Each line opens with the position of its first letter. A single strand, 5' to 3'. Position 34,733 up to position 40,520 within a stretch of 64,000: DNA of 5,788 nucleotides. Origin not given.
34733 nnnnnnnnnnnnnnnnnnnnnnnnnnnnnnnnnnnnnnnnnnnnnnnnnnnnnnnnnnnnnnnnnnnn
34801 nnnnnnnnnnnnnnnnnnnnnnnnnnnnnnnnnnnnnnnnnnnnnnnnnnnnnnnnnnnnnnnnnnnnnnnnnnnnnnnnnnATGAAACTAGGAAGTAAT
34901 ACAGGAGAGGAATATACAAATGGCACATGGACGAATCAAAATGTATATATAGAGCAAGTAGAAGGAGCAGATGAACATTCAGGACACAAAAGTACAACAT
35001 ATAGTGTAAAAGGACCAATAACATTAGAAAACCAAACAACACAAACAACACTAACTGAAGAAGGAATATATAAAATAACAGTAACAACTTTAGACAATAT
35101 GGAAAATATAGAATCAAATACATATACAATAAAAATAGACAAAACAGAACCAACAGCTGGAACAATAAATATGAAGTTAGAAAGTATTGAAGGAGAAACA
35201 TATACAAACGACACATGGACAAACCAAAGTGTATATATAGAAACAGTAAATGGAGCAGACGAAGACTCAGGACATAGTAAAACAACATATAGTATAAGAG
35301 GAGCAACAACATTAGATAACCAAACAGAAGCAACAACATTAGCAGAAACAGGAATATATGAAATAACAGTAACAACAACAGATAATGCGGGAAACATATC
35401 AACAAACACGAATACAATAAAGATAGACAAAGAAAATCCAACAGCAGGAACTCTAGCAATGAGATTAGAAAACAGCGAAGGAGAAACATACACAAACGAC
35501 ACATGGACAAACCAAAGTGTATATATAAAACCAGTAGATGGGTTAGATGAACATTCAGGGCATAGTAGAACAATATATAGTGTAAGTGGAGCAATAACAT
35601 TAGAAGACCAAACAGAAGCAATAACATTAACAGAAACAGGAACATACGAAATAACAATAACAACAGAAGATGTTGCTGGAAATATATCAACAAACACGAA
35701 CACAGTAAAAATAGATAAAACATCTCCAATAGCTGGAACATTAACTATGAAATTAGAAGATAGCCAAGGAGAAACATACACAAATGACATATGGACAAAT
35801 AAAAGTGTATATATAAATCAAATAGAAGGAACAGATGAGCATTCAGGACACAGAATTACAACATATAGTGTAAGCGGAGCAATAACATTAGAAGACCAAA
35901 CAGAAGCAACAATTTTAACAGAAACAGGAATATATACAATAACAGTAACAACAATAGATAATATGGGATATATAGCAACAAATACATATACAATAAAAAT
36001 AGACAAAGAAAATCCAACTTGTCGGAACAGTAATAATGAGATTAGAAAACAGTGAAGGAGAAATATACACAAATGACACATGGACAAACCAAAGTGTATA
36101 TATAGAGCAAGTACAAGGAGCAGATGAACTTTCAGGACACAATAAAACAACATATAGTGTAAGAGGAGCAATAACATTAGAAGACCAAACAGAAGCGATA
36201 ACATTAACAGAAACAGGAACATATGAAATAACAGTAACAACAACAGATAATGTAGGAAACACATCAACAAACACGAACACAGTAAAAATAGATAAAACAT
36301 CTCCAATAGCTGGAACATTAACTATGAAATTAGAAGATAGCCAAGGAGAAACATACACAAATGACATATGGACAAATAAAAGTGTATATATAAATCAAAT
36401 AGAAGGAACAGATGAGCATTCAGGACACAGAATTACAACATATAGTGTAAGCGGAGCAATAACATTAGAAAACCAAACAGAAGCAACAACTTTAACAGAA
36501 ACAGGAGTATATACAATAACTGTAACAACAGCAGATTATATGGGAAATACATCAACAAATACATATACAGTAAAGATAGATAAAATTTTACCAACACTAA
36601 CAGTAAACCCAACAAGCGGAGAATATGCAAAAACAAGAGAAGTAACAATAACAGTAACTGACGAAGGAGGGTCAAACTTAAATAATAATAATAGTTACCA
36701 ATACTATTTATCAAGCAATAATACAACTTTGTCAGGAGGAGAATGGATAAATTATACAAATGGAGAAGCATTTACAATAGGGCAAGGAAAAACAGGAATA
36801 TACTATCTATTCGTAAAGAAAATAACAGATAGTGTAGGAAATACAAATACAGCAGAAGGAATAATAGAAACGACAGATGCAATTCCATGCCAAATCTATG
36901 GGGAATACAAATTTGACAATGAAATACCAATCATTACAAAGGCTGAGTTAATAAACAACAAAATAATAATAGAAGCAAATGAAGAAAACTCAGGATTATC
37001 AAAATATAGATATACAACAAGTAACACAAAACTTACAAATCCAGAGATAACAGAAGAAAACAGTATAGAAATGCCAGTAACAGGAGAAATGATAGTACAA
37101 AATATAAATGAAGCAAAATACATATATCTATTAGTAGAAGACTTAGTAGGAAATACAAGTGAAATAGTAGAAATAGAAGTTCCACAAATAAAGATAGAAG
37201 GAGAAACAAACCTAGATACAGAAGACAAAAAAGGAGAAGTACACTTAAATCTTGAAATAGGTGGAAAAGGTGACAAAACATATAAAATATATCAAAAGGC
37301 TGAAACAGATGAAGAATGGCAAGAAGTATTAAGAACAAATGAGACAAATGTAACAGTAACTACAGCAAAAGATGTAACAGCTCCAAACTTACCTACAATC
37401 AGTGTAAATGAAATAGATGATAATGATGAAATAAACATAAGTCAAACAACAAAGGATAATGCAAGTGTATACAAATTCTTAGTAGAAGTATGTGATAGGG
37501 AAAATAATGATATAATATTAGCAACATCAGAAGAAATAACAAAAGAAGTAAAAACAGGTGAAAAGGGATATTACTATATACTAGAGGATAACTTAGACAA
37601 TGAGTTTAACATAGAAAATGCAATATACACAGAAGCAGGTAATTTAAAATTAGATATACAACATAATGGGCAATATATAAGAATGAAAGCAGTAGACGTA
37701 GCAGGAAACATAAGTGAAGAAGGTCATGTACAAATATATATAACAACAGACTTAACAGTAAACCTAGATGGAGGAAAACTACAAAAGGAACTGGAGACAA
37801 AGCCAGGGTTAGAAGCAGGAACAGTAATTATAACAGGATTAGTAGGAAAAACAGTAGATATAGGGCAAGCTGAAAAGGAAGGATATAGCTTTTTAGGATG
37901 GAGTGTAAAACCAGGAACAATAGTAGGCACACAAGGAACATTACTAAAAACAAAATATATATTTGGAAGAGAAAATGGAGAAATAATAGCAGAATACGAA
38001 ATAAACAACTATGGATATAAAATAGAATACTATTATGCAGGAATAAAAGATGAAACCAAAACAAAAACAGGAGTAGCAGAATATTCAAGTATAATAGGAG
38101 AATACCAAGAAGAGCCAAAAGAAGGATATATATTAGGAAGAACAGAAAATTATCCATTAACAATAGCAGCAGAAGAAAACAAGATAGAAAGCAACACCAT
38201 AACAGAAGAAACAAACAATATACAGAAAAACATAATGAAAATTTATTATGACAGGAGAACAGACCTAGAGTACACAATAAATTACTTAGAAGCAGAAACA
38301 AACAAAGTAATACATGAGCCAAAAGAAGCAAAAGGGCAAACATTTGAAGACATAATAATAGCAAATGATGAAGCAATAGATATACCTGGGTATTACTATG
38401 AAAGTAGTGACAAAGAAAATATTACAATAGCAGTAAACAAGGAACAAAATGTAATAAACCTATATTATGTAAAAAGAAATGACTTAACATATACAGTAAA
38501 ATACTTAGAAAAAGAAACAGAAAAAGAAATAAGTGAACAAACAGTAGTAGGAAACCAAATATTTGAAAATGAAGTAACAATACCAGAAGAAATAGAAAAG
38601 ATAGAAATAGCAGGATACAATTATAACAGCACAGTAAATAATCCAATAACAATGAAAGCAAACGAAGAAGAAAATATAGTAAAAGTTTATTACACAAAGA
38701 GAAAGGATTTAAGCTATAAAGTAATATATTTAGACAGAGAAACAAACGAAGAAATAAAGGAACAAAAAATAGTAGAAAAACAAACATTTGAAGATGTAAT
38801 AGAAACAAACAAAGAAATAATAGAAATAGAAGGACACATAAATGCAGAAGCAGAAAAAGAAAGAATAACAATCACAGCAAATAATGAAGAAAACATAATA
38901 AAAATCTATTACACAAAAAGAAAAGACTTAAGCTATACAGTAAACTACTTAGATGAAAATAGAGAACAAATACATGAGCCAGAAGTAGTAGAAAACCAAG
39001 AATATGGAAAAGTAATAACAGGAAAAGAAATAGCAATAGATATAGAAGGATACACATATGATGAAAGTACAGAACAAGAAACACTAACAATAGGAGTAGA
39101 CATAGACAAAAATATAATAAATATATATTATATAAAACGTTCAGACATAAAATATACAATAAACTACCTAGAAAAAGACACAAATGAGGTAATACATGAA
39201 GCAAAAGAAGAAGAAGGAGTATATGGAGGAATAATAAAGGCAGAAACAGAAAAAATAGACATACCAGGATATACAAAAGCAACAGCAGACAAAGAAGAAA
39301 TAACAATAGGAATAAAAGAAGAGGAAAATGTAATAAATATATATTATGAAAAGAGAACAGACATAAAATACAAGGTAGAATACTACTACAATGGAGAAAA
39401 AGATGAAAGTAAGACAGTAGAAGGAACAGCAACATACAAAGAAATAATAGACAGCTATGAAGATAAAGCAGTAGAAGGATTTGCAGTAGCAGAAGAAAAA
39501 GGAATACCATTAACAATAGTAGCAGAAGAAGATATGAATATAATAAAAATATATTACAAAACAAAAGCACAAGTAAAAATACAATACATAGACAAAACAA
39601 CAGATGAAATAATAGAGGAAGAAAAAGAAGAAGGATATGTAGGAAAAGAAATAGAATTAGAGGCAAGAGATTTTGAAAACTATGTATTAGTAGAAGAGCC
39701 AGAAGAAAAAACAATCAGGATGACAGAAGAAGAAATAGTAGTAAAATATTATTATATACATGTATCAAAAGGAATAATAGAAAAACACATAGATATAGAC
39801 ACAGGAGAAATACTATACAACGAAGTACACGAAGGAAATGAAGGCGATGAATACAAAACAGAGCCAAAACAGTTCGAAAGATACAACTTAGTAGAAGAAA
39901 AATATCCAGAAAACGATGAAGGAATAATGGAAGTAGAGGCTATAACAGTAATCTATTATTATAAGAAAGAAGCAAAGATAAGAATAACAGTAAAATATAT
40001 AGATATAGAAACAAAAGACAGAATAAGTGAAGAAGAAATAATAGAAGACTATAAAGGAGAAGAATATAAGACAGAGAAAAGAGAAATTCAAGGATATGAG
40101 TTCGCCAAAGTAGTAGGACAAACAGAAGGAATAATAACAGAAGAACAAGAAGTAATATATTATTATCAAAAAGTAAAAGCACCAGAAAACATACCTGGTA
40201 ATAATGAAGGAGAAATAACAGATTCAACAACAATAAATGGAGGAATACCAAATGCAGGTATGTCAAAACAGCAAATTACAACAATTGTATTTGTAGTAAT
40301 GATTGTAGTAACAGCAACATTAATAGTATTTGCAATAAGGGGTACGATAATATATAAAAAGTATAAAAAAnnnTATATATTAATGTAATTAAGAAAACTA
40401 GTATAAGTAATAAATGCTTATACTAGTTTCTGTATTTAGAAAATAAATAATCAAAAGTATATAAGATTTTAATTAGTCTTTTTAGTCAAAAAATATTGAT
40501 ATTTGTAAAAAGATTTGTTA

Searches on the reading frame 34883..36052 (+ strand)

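Call 41: search_protein_families(library=pfam, proteins=[window:34883-36052:+], max_evalue=0.0001)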
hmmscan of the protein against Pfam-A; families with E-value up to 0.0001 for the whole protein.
window:34883-36052:+ (390 aa): 1 family
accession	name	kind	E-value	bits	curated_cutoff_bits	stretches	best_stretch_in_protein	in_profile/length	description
PF19077.6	Big_13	-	3.4e-09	37.5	27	0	251-278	73-101/102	Bacterial Ig-like domain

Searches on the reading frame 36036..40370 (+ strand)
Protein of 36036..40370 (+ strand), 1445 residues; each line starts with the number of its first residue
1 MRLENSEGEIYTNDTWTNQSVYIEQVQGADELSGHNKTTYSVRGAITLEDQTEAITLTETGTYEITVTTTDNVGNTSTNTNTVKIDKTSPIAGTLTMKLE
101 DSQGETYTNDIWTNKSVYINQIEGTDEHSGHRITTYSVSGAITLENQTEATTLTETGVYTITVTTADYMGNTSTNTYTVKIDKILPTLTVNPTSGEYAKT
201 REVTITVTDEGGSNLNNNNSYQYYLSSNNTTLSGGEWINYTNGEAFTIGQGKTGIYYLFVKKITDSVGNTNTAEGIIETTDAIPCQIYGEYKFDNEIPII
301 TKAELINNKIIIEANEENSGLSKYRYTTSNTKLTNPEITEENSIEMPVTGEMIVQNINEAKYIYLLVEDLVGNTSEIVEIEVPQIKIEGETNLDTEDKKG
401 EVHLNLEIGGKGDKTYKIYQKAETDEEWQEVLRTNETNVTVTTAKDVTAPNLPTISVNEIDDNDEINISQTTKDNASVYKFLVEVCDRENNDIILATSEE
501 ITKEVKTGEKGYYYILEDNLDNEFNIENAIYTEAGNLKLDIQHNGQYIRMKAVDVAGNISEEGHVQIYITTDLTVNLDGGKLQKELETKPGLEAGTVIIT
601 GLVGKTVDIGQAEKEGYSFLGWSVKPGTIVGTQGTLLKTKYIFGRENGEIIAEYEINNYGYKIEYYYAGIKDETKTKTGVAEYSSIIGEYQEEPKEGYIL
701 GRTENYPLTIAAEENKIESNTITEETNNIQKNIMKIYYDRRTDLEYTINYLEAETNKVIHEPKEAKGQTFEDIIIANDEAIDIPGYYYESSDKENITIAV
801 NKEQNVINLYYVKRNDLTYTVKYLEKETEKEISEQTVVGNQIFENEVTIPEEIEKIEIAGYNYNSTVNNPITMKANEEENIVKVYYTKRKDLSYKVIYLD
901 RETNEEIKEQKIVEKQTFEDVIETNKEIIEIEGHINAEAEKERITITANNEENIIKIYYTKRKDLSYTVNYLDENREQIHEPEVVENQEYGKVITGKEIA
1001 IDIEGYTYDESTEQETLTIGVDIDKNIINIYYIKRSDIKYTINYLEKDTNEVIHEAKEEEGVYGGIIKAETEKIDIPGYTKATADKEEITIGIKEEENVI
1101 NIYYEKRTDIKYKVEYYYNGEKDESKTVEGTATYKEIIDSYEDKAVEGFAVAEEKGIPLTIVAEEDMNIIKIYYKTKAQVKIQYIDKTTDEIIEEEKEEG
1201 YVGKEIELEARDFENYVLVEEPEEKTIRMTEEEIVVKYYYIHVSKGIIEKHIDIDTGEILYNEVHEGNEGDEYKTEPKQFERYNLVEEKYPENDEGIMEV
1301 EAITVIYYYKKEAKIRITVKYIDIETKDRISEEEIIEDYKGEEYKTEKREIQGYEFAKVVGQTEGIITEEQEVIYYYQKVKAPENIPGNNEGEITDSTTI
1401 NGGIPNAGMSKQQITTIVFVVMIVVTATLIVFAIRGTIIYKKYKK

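Call 12: search_protein_families(library=pfam, proteins=[window:36036-40370:+], max_evalue=0.001)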
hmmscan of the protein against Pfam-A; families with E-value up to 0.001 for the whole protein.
window:36036-40370:+ (1445 aa): 2 families
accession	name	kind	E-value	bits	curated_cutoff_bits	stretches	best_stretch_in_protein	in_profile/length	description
PF06458.18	MucBP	-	2e-20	73.7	23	3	1317-1378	2-63/63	MucBP domain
PF17936.7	Big_6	-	0.00066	20.3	27.6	0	526-566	37-80/83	Bacterial Ig domain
